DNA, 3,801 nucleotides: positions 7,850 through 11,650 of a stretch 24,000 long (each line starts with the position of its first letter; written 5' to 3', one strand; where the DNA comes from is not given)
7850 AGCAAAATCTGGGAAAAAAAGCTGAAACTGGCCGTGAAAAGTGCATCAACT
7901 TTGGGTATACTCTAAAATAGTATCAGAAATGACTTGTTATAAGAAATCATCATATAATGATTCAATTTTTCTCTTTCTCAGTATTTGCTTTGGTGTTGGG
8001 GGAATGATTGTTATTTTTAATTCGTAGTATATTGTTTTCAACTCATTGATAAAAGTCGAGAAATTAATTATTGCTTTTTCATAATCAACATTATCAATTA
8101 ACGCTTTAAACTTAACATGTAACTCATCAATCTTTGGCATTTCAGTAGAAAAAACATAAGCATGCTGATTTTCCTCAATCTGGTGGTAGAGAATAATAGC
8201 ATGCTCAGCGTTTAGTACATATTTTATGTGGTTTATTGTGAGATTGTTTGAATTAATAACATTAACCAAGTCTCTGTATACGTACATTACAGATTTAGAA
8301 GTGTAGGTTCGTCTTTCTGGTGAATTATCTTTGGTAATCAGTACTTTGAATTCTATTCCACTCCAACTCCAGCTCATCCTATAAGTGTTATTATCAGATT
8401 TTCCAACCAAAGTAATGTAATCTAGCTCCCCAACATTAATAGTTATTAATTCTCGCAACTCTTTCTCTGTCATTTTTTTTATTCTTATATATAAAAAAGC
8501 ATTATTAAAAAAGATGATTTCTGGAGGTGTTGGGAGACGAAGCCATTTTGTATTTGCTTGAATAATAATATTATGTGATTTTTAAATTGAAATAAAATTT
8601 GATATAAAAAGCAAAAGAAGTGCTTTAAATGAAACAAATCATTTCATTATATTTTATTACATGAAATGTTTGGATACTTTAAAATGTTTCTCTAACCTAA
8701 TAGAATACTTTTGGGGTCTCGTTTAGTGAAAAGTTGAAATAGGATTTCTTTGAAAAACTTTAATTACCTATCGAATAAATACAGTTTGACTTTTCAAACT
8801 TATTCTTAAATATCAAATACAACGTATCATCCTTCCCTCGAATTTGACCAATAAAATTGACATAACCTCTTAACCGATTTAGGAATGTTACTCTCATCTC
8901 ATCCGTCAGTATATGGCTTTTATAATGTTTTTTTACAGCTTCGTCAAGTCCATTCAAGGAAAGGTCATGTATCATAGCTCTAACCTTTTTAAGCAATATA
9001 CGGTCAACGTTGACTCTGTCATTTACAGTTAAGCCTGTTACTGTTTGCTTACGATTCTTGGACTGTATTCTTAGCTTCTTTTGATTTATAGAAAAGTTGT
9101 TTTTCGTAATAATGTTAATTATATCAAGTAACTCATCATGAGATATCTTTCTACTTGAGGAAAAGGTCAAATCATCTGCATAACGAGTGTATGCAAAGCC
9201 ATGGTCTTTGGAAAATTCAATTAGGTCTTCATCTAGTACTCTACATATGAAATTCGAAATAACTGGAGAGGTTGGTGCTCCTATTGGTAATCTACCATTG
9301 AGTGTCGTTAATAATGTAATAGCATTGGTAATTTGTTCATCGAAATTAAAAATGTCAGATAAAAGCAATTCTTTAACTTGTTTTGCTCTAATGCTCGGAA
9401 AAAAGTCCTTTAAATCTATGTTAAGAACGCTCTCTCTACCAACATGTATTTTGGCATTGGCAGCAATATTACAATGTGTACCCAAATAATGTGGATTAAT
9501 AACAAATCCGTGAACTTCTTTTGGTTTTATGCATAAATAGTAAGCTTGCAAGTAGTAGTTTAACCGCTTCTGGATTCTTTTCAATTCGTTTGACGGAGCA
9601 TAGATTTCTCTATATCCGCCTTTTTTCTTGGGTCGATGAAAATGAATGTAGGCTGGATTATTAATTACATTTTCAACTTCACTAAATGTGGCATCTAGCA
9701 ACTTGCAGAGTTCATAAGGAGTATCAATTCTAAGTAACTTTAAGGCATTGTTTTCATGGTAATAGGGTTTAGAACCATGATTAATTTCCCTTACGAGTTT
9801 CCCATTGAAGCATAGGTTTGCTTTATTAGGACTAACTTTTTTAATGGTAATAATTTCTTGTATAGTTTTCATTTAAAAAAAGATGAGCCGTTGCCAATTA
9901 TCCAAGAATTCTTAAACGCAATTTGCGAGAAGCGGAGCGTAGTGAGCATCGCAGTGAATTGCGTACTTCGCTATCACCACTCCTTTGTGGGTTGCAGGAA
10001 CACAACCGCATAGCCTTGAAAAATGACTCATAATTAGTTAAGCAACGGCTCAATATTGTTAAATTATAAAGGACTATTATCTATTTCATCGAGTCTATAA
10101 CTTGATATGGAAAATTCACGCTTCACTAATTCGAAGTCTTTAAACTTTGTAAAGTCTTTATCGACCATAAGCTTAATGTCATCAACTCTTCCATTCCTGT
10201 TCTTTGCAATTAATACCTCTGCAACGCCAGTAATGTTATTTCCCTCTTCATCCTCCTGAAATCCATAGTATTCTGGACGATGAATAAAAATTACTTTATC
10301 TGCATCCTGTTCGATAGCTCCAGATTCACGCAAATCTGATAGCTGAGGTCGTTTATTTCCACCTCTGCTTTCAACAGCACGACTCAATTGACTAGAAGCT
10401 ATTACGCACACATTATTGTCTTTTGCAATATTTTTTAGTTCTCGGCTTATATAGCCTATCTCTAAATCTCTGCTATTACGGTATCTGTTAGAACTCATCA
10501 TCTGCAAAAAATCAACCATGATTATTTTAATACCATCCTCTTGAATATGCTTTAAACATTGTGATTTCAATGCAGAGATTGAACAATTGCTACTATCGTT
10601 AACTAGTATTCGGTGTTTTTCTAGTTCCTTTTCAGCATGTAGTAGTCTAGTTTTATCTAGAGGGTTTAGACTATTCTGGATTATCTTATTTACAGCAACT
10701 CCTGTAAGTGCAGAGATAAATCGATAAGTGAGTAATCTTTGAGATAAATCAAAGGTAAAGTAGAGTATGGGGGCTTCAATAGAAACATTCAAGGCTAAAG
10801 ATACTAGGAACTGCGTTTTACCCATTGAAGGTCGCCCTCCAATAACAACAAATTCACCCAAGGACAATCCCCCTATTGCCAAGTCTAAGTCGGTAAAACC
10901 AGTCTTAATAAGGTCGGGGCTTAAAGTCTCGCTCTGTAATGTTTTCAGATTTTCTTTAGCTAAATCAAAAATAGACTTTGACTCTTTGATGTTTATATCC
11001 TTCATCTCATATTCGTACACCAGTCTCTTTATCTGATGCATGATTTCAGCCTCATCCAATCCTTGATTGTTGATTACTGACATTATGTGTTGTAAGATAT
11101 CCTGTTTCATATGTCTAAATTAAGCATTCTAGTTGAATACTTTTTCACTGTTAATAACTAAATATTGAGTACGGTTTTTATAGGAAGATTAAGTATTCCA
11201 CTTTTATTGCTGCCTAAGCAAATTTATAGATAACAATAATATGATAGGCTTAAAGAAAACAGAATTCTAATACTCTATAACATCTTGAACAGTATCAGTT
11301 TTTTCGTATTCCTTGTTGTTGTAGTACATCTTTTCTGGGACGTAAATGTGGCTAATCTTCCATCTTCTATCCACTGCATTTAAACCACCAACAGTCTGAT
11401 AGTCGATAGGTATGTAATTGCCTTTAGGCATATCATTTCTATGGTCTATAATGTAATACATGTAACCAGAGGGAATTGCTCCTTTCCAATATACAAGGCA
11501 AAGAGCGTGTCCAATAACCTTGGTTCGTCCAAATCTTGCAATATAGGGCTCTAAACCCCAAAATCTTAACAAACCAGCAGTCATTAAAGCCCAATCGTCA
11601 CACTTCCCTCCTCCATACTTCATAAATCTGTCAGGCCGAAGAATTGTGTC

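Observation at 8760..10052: Retron: retron-type RT with an upstream ncRNA locus bracketed by a perfect 11-bp inverted repeat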

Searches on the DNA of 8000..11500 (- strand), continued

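Call 69: search_with_rna_model(model_id=R1, sources=[L169, L170, L089, L049, L021], max_evalue=1, filters=off, show_alignments=3)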
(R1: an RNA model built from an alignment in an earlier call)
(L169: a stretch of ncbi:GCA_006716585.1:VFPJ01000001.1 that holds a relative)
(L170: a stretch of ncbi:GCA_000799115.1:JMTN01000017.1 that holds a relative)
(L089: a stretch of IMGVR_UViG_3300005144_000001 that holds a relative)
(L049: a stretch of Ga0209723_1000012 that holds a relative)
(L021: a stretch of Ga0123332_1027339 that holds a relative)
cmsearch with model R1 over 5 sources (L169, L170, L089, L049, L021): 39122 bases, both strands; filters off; matches with E-value up to 1: 17.
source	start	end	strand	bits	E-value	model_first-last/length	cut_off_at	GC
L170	1319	1509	+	183.4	8.1e-40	1-192/192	no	0.36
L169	4966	5156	+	178.8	8.9e-39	1-192/192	no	0.34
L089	3794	3961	+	25.3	0.00022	1-192/192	no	0.42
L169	4966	5156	-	22.1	0.0011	1-192/192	no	0.34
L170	1319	1509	-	20.5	0.0026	1-192/192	no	0.36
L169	10823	10872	+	16.9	0.017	1-192/192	no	0.26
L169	8257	8306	-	16.7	0.018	1-192/192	no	0.2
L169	10823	10872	-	14.5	0.059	1-192/192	no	0.26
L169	329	395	+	13.5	0.098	1-192/192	no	0.24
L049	3420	3560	+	13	0.13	1-192/192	no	0.33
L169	8257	8306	+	11.2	0.33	1-192/192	no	0.2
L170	2541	2569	-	10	0.6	1-192/192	no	0.21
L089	7529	7594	+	9.6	0.71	1-192/192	no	0.21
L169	6602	6641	+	9.4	0.82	1-192/192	no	0.17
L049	7058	7155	-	9.2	0.89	1-192/192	no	0.29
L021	2700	2797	-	9.2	0.89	1-192/192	no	0.29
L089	4917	4955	-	9.1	0.93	1-192/192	no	0.26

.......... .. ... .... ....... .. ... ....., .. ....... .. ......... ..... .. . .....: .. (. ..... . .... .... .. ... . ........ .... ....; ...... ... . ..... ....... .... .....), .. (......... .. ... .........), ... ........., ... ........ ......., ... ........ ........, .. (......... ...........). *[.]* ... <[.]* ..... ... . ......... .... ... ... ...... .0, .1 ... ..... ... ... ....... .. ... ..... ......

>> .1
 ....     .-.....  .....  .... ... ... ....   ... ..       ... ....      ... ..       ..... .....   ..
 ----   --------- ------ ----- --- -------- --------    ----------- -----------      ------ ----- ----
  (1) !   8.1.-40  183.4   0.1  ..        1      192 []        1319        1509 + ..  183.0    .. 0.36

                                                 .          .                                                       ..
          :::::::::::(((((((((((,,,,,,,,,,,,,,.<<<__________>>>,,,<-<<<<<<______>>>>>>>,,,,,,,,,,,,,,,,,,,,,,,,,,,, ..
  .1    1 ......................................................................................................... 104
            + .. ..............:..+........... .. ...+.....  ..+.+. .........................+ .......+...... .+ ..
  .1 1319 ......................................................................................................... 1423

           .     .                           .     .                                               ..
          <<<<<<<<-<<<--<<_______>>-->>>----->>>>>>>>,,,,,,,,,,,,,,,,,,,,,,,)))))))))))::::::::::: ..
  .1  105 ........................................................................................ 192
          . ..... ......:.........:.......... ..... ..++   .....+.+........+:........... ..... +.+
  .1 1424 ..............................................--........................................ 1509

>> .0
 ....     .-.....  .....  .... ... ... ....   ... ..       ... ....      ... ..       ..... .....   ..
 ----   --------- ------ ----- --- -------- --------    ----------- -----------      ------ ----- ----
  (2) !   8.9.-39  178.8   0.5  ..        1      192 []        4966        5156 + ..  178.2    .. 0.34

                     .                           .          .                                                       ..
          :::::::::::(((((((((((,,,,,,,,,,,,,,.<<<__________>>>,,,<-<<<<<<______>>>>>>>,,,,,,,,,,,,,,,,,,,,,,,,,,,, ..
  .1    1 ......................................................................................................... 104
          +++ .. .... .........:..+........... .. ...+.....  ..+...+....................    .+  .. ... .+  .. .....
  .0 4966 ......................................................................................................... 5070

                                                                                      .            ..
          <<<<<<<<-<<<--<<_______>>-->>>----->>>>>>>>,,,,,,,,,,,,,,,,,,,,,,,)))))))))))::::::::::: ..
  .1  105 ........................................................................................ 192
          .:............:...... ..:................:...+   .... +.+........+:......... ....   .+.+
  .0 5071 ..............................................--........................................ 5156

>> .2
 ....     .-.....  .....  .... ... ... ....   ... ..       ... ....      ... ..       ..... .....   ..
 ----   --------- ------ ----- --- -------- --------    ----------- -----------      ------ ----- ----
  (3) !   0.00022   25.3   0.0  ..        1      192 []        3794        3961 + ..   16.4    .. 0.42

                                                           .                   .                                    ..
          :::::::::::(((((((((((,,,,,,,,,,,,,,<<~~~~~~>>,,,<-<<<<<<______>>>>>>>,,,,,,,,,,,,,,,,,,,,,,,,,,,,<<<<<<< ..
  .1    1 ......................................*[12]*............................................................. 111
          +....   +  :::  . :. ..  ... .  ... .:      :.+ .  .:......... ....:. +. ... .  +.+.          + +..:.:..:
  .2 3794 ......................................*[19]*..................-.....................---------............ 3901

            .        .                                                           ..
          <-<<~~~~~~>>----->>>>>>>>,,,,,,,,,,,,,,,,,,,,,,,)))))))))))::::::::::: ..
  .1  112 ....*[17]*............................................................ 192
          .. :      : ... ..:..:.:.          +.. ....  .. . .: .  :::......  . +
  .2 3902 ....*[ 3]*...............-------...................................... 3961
